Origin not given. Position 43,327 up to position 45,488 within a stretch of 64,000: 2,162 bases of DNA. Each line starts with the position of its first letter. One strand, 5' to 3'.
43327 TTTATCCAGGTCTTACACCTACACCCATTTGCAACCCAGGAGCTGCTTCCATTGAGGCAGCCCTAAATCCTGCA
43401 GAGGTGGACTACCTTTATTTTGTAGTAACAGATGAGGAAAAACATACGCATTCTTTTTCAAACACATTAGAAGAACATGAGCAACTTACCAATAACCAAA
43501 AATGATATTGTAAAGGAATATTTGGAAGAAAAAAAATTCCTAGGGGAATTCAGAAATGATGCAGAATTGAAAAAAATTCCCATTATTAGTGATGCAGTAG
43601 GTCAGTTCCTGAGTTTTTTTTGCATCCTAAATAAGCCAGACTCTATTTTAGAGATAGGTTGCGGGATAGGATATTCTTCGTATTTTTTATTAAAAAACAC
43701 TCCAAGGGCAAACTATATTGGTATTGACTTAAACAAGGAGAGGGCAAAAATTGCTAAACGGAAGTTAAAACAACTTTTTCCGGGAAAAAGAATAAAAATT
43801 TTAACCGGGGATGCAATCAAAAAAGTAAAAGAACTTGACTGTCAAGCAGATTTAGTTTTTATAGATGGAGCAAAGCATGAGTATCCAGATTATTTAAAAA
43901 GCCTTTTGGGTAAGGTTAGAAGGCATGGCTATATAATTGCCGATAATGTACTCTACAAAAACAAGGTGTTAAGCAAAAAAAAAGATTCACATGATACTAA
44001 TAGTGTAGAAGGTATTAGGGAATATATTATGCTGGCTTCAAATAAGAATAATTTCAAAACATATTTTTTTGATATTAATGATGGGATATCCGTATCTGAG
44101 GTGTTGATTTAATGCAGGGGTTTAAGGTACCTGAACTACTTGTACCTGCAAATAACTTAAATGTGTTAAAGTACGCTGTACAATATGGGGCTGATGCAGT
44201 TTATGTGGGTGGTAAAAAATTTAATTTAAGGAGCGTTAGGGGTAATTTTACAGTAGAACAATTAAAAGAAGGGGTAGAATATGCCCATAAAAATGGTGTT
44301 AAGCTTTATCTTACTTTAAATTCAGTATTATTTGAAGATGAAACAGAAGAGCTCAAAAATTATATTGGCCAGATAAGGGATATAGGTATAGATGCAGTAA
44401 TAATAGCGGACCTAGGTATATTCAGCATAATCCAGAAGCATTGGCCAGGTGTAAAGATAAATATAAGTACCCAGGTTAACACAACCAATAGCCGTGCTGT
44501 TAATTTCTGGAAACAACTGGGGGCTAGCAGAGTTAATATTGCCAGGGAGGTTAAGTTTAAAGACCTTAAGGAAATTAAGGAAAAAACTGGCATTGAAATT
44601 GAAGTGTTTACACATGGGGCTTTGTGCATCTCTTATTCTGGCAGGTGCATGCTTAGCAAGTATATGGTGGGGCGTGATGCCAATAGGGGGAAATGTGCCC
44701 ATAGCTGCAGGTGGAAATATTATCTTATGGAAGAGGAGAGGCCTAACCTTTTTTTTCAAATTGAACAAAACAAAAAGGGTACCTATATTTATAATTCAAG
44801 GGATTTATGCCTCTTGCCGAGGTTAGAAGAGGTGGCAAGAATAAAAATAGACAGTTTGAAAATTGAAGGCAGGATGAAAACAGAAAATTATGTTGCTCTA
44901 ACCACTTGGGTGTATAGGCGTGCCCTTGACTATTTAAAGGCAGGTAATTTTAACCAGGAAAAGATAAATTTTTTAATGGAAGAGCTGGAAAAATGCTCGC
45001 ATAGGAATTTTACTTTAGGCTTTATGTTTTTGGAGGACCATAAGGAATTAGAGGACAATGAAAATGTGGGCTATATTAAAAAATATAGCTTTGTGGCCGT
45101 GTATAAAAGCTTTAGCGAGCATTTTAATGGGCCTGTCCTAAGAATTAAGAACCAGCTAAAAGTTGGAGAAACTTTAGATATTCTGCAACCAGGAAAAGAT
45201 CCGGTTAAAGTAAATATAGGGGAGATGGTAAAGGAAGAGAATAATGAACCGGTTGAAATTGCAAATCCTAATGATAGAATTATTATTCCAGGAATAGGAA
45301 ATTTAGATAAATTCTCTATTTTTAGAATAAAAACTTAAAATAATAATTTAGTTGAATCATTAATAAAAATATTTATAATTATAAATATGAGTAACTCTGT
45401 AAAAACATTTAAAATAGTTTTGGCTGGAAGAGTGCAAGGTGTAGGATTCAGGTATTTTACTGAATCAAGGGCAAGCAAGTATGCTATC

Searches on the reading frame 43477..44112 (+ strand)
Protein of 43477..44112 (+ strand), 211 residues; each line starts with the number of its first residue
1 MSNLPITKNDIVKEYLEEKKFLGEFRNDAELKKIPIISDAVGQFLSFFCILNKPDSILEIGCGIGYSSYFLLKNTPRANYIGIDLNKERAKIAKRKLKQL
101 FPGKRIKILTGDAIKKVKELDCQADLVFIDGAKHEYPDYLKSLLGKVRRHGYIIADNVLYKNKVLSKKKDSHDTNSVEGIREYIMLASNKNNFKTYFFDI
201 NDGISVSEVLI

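Call 65: search_protein_families(library=pfam, proteins=[window:43477-44112:+], max_evalue=0.00001)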
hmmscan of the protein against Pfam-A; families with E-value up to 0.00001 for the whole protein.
window:43477-44112:+ (211 aa): 6 families
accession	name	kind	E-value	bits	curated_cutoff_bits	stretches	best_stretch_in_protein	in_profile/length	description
PF01596.23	Methyltransf_3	-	1.5e-20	73.9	22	1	24-205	13-199/204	O-methyltransferase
PF13649.12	Methyltransf_25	-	5.3e-11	43.5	27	1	57-149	1-91/97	Methyltransferase domain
PF13847.12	Methyltransf_31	-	1.2e-09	38.4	27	1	54-159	4-113/145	Methyltransferase domain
PF08242.18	Methyltransf_12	-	1.4e-09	39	30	1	58-150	1-91/98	Methyltransferase domain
PF13578.12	Methyltransf_24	-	9.4e-09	36.5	26.3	1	58-158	1-105/105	Methyltransferase domain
PF08241.18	Methyltransf_11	-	1.1e-06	29.6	21.2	1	58-148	1-84/95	Methyltransferase domain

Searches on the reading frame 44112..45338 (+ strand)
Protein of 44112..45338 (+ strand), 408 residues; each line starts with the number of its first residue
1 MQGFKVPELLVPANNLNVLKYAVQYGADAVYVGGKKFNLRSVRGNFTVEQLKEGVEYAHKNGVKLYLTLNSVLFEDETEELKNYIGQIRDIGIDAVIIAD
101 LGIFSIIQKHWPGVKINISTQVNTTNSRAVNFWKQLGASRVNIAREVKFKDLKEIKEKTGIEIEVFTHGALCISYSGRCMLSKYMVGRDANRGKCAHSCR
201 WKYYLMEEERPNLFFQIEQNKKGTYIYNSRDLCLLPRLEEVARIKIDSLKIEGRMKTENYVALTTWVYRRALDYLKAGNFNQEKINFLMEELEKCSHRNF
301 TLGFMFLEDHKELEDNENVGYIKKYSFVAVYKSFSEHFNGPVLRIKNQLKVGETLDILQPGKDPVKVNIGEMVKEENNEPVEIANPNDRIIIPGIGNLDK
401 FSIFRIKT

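Call 65: search_protein_families(library=pfam, proteins=[window:44112-45338:+], max_evalue=0.00001)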
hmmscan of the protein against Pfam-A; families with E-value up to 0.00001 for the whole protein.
window:44112-45338:+ (408 aa): 2 families
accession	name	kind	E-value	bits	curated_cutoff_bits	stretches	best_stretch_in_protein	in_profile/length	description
PF01136.24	Peptidase_U32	-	1.3e-87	293.4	22.4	1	79-309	2-231/233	Peptidase family U32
PF16325.11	Peptidase_U32_C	-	2.7e-11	43.9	28.2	1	324-405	2-83/83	Peptidase family U32 C-terminal domain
